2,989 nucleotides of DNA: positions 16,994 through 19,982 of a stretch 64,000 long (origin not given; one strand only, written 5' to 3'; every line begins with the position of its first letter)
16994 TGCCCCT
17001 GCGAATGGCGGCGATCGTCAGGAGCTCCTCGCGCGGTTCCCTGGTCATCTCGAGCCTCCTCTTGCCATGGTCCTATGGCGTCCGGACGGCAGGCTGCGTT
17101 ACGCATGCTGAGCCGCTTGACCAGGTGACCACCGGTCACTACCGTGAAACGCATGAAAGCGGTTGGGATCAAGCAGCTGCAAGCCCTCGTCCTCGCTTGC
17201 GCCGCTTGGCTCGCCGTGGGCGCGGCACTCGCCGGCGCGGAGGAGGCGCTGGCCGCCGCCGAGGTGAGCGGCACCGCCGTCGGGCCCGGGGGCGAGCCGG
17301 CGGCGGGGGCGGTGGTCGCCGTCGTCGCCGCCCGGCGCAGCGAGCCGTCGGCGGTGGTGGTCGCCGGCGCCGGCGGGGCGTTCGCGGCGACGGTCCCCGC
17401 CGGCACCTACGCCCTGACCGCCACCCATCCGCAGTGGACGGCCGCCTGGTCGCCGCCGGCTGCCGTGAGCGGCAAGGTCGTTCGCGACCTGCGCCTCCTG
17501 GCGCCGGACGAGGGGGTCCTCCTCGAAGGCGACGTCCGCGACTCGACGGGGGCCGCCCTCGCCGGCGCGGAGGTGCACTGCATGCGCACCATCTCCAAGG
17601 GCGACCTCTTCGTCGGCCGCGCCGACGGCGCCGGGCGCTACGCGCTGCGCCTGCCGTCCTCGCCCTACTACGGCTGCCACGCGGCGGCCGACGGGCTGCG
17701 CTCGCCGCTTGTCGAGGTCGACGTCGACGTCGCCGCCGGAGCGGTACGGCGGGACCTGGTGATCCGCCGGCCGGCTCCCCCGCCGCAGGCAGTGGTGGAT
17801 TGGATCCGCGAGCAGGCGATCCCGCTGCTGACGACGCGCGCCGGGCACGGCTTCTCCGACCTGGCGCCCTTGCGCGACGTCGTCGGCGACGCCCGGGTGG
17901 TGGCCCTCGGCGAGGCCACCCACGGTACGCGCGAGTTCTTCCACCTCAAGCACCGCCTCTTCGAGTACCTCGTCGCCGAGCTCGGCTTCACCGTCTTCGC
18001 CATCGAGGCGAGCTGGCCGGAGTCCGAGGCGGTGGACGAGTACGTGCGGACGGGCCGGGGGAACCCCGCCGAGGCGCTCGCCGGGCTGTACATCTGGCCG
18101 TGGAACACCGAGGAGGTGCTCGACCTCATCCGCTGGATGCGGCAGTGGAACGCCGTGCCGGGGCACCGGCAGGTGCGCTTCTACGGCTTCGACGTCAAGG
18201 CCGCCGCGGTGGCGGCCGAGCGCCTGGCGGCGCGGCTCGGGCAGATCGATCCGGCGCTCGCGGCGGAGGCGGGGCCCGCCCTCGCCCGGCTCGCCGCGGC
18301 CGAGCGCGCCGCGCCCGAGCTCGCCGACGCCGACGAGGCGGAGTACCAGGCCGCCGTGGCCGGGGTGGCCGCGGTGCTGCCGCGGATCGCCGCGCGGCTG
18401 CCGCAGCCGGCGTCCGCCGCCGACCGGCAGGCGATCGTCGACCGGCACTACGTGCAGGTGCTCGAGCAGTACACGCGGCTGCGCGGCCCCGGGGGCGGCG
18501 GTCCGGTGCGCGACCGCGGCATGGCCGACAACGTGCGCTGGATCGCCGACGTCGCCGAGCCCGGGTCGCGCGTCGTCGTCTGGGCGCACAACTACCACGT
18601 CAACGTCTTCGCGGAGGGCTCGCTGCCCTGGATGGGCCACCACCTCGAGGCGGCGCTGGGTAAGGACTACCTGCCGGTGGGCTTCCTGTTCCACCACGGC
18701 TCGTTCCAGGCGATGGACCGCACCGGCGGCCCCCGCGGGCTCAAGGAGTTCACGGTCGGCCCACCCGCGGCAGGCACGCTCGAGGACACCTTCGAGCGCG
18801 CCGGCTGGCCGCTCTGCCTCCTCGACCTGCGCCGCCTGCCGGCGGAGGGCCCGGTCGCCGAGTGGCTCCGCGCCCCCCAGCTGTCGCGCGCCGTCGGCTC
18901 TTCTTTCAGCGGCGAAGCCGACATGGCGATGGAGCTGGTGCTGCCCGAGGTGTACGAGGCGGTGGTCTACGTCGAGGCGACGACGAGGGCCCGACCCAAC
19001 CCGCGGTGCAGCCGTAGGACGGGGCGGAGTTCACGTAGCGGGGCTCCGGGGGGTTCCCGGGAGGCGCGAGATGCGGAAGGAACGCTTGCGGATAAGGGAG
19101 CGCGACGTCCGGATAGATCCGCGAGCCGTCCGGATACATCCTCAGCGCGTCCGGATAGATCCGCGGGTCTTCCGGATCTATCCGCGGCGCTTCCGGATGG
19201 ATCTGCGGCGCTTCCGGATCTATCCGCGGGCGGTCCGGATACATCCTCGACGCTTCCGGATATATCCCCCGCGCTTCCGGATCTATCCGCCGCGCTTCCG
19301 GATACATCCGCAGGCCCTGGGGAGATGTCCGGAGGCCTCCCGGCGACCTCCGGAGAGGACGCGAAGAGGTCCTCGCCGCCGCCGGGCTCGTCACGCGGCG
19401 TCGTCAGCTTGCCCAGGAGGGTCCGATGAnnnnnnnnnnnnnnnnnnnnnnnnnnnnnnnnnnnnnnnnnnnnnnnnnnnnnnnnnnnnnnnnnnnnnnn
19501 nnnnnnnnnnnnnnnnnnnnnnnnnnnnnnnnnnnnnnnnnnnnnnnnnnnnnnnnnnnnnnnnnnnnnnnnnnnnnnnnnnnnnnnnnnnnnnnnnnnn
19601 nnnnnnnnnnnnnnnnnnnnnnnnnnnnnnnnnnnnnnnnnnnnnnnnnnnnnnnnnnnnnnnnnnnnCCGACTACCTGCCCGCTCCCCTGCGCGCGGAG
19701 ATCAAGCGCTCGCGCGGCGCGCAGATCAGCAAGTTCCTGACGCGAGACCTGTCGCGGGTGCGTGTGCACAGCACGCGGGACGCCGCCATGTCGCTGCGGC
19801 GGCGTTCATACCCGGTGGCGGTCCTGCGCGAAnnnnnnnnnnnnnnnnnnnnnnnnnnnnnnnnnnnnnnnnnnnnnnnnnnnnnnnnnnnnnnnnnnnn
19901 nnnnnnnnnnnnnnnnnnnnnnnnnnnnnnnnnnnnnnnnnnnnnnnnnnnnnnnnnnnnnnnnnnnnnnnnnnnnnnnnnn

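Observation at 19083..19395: Paralogous copy (array A) of the tyrosinase-upstream array lies inside the 3' tail of the esterase ORF, where it would encode LPDLSAA-type heptad repeats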

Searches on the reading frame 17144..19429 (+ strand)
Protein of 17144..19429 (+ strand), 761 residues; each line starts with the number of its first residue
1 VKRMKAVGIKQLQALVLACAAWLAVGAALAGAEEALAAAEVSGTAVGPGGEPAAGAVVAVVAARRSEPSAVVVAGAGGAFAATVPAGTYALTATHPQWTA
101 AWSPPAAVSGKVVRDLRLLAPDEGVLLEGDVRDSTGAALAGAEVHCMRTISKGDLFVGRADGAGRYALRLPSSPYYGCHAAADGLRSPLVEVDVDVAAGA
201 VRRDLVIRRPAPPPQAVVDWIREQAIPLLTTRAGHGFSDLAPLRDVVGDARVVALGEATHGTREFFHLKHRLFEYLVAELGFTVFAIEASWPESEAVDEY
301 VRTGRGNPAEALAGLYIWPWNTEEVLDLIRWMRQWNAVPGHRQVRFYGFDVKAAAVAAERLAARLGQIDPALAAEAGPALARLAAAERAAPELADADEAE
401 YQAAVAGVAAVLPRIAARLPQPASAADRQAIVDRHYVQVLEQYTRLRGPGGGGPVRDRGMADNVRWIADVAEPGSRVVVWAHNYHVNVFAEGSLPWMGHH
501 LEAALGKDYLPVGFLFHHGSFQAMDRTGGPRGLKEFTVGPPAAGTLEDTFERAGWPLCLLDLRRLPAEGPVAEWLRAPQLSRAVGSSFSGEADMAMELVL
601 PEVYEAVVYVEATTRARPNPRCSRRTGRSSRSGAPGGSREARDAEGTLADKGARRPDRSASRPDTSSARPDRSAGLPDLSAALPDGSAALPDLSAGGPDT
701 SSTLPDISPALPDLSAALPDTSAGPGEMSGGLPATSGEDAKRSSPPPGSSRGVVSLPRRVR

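Call 7: search_protein_families(library=pfam, proteins=[window:17144-19429:+], max_evalue=0.01)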
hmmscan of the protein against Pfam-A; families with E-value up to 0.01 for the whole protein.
window:17144-19429:+ (761 aa): 2 families
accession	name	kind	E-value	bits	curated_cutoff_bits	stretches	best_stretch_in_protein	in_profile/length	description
PF05139.19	Erythro_esteras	-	9.2e-72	243.1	26.4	1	277-613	1-358/358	Erythromycin esterase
PF13620.12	CarboxypepD_reg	-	1e-13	51.8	32.3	2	41-109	2-70/82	Carboxypeptidase regulatory-like domain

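Call 18: find_homologous_proteins(query=window:17144-19429:+, max_evalue=1e-20)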
Query window:17144-19429:+ (761 aa): 271 proteins with E <= 1e-20 among 8000 candidates; the best 120 are listed.
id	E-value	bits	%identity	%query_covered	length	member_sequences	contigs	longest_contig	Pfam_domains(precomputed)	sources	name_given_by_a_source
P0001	0.0e+0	1296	95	81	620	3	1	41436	PF05139.20,PF13620.13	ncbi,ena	-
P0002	0.0e+0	1244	92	80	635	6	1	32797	PF05139.20,PF13620.13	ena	-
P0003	0.0e+0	1212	92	76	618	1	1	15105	PF05139.20,PF13620.13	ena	-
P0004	0.0e+0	1123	84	78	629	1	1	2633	PF05139.20,PF13620.13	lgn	-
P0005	0.0e+0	1115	83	78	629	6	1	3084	PF05139.20,PF13620.13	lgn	-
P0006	0.0e+0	1113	80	81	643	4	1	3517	PF05139.20,PF13620.13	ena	-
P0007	0.0e+0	1020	79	78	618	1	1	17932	PF05139.20,PF13620.13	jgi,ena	jgi:erythromycin esterase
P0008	0.0e+0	1015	79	78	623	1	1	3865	PF05139.20,PF13620.13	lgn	-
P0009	1.4e-297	1008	78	80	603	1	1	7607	PF05139.20,PF13620.13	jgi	jgi:erythromycin esterase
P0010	3.0e-297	1007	75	80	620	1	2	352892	PF05139.20,PF13620.13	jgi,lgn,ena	-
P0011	7.7e-292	989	77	76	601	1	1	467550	PF05139.20,PF13620.13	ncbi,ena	-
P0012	9.0e-289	979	77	76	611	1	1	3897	PF05139.20,PF13620.13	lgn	-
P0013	7.3e-280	949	74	80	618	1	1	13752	PF05139.20,PF13620.13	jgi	jgi:erythromycin esterase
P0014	1.1e-278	945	76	78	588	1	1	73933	PF05139.20,PF13620.13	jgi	jgi:erythromycin esterase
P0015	2.7e-256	871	69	80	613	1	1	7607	PF05139.20,PF13620.13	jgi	jgi:erythromycin esterase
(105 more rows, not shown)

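Call 30: find_encoding_contigs(protein=P0001, flank=6000, max_places=3)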
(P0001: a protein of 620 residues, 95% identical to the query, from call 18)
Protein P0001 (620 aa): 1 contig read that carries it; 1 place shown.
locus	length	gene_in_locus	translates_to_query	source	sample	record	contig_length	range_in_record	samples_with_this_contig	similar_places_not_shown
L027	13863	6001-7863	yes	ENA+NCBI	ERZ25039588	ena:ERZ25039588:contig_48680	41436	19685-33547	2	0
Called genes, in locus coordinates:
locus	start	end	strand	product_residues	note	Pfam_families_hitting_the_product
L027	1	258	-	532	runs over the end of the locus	PF01569:PAP2, PF22778:VCPO_2nd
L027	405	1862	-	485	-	PF02597:ThiS, PF00899:ThiF, PF00581:Rhodanese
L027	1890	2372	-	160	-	PF01398:JAB, PF14464:Prok-JAB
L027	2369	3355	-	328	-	PF00291:PALP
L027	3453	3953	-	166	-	PF14464:Prok-JAB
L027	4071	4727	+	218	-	PF00174:Oxidored_molyb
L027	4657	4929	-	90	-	-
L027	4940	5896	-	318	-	PF18626:Gln_deamidase_2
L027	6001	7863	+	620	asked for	PF13620:CarboxypepD_reg (weak), PF05139:Erythro_esteras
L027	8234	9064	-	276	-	PF01694:Rhomboid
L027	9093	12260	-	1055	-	PF00873:ACR_tran, PF03176:MMPL (weak)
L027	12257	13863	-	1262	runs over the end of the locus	PF00873:ACR_tran, PF03176:MMPL (faint), PF00873:ACR_tran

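Call 31: find_encoding_contigs(protein=P0003, flank=6000, max_places=3)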
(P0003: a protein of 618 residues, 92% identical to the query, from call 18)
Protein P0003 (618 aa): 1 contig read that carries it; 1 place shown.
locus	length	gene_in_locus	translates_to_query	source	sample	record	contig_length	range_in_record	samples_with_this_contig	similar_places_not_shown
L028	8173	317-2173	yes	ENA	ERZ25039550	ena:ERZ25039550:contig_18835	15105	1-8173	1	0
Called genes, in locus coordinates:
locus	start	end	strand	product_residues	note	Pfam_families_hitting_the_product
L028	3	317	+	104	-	?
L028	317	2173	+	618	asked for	PF13620:CarboxypepD_reg (weak), PF05139:Erythro_esteras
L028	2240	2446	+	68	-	-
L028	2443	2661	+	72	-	PF13470:PIN_3 (weak)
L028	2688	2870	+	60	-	-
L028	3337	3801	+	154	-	-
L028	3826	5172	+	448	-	-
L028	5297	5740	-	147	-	-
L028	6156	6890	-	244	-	PF01170:UPF0020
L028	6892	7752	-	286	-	-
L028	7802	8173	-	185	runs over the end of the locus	PF00376:MerR (weak), PF01555:N6_N4_Mtase (weak)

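Call 32: find_encoding_contigs(protein=P0010, flank=6000, max_places=3)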
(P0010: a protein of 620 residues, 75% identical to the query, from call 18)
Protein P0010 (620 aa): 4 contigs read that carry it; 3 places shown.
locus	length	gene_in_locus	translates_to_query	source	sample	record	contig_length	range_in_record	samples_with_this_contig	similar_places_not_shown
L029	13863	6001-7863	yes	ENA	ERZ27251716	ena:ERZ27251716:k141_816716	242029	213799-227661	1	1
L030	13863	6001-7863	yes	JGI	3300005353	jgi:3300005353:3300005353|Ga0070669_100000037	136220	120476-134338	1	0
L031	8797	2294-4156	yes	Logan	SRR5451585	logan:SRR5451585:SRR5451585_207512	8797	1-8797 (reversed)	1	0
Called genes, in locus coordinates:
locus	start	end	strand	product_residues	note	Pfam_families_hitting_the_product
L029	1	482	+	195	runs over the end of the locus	PF02517:Rce1-like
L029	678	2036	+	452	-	-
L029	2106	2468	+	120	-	PF00903:Glyoxalase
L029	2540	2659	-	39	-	-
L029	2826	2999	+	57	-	-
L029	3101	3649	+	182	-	PF01872:RibD_C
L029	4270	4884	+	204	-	PF02517:Rce1-like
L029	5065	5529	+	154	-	PF13302:Acetyltransf_3, PF13508:Acetyltransf_7 (faint), PF00583:Acetyltransf_1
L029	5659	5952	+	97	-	PF03960:ArsC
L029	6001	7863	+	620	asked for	PF13620:CarboxypepD_reg (weak), PF05139:Erythro_esteras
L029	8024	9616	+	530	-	-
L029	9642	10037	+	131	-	PF01042:Ribonuc_L-PSP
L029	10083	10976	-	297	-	PF13620:CarboxypepD_reg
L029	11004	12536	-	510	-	PF13424:TPR_12, PF13432:TPR_16, PF13424:TPR_12, PF24885:TPR_NPHP3, PF13374:TPR_10, PF13424:TPR_12, PF13374:TPR_10, PF13424:TPR_12, +19 more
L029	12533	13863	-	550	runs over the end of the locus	PF13424:TPR_12, PF13432:TPR_16, PF24885:TPR_NPHP3, PF13424:TPR_12, PF17874:TPR_MalT, PF13374:TPR_10, PF13424:TPR_12, PF13374:TPR_10, +22 more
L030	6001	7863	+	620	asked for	PF13620:CarboxypepD_reg (weak), PF05139:Erythro_esteras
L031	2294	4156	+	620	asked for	PF13620:CarboxypepD_reg (weak), PF05139:Erythro_esteras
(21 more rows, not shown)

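Call 44: list_cluster_members(proteins=[P0001, window:17153-19429:+, window:17144-19429:+])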
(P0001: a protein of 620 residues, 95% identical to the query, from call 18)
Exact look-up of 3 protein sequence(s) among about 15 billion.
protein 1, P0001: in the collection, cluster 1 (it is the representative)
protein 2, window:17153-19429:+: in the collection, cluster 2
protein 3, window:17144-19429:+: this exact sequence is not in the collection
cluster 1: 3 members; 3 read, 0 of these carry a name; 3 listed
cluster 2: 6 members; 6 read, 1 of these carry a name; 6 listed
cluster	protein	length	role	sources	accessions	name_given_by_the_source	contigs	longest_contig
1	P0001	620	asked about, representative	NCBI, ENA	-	-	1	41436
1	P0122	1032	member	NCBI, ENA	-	-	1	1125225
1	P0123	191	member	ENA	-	-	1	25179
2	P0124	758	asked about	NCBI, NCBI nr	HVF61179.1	MAG TPA: erythromycin esterase family protein [Thermoanaerobaculia bacterium] | erythromycin esterase family protein [Thermoanaerobaculia bacterium]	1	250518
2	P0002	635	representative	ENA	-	-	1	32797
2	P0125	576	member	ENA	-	-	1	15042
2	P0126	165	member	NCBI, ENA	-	-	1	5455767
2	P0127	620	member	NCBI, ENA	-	-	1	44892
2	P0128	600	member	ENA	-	-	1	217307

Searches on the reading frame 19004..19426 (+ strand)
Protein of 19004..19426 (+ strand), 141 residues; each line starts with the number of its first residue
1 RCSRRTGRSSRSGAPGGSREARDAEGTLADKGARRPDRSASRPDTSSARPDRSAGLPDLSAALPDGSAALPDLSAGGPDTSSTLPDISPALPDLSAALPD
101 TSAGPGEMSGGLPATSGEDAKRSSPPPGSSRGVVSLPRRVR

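Call 39: find_homologous_proteins(query=window:19004-19426:+, max_evalue=0.001)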
Query window:19004-19426:+ (141 aa): 1 proteins with E <= 0.001 among 2625 candidates.
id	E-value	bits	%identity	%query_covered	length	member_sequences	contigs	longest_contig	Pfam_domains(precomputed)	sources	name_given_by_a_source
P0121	8.9e-8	50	43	68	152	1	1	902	-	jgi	jgi:hypothetical protein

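Call 40: find_encoding_contigs(protein=P0121, flank=3000, max_places=3)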
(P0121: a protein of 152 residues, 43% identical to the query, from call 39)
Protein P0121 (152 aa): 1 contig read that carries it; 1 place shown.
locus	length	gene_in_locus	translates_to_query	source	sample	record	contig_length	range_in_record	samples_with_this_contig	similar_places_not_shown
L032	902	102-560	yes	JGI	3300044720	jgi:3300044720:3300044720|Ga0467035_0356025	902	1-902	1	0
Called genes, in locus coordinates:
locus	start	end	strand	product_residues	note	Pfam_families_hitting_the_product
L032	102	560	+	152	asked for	-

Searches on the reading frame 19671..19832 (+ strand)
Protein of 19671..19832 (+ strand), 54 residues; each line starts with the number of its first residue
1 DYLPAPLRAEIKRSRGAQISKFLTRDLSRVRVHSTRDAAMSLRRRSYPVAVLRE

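Call 48: search_protein_families(library=pfam, proteins=[window:19671-19832:+], max_evalue=10)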
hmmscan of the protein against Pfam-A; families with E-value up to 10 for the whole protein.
window:19671-19832:+ (54 aa): 1 family
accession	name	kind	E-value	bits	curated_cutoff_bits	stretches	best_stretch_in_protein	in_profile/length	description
PF13699.11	eCIS_core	-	0.092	13.4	22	1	17-42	8-33/79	eCIS core domain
